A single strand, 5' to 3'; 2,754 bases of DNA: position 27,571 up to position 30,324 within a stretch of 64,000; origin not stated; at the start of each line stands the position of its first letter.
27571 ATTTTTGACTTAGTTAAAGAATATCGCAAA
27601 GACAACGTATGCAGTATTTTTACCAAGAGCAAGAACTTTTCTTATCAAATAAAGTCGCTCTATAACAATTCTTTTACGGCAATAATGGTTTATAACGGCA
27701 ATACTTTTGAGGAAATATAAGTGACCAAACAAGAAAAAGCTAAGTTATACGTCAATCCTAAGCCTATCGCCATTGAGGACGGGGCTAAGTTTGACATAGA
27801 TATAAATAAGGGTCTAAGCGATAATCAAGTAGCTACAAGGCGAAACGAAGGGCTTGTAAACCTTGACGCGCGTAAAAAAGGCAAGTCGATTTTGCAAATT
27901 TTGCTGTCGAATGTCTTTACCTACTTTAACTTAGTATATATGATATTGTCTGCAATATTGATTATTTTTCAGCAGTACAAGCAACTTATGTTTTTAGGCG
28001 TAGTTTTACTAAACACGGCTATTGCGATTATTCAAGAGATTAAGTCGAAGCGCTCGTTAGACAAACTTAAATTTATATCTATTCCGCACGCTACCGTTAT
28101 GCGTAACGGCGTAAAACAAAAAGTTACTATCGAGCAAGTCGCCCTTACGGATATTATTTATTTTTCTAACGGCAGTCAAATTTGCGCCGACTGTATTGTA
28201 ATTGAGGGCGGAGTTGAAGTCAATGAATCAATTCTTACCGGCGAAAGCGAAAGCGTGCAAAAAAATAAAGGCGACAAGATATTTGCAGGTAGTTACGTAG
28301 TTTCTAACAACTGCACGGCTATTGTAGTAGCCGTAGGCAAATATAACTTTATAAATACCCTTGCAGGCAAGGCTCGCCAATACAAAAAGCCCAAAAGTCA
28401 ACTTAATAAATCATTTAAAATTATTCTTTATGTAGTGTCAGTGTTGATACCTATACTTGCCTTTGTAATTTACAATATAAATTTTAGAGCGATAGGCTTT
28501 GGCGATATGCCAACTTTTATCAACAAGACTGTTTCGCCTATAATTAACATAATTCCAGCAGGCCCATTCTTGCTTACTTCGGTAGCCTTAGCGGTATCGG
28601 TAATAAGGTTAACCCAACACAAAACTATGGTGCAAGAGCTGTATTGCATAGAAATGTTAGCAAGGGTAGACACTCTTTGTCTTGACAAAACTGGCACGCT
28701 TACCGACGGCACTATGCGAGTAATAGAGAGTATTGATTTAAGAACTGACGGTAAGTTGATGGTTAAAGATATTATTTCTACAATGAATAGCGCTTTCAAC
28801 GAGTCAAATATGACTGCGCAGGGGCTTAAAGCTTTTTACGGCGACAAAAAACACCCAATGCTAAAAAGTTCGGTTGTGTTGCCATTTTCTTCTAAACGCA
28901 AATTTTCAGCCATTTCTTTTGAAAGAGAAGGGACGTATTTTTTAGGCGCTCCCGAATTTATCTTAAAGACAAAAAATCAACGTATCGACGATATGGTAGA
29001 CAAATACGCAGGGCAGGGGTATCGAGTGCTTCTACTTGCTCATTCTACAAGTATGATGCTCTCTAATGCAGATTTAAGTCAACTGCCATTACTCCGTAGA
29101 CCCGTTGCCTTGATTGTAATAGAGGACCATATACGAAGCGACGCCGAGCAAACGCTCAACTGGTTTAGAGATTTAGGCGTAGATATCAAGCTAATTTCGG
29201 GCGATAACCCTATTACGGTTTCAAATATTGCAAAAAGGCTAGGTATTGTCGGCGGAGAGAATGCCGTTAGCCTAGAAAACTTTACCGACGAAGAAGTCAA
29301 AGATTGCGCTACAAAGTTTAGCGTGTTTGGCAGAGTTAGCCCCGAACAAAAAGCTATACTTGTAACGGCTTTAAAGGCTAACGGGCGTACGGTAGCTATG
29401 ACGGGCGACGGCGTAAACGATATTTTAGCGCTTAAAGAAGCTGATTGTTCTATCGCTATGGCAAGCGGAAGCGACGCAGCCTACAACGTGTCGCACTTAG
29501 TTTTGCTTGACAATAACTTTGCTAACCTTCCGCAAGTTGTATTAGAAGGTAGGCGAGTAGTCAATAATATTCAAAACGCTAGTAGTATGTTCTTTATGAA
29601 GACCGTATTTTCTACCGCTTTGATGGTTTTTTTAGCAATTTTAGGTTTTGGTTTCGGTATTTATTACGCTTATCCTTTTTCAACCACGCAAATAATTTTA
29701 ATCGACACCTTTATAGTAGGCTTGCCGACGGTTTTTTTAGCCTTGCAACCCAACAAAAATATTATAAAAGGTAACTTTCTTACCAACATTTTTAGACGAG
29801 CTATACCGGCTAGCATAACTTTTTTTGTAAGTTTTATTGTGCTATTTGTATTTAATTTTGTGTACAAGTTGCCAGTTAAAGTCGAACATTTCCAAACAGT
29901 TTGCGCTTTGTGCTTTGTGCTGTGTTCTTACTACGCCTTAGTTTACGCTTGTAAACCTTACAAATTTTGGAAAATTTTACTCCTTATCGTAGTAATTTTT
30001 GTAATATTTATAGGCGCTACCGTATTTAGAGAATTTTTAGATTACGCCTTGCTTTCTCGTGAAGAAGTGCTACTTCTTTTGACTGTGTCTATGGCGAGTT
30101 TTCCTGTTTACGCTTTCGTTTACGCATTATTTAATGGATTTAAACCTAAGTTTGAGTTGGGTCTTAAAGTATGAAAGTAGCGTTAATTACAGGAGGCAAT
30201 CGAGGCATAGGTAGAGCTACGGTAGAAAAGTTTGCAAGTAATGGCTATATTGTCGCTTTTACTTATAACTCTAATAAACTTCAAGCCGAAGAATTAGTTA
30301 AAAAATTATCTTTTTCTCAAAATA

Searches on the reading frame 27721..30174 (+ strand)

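Call 29: search_protein_families(library=pfam, proteins=[window:27721-30174:+], max_evalue=0.00001)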
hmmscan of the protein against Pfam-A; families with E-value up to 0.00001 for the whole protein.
window:27721-30174:+ (817 aa): 2 families
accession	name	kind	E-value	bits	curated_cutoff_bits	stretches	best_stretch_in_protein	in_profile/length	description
PF00122.25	E1-E2_ATPase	-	4.9e-35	121.1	28.1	1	122-299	5-180/181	E1-E2 ATPase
PF00702.32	Hydrolase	-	4.1e-22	79.9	26.4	1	316-575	1-191/191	haloacid dehalogenase-like hydrolase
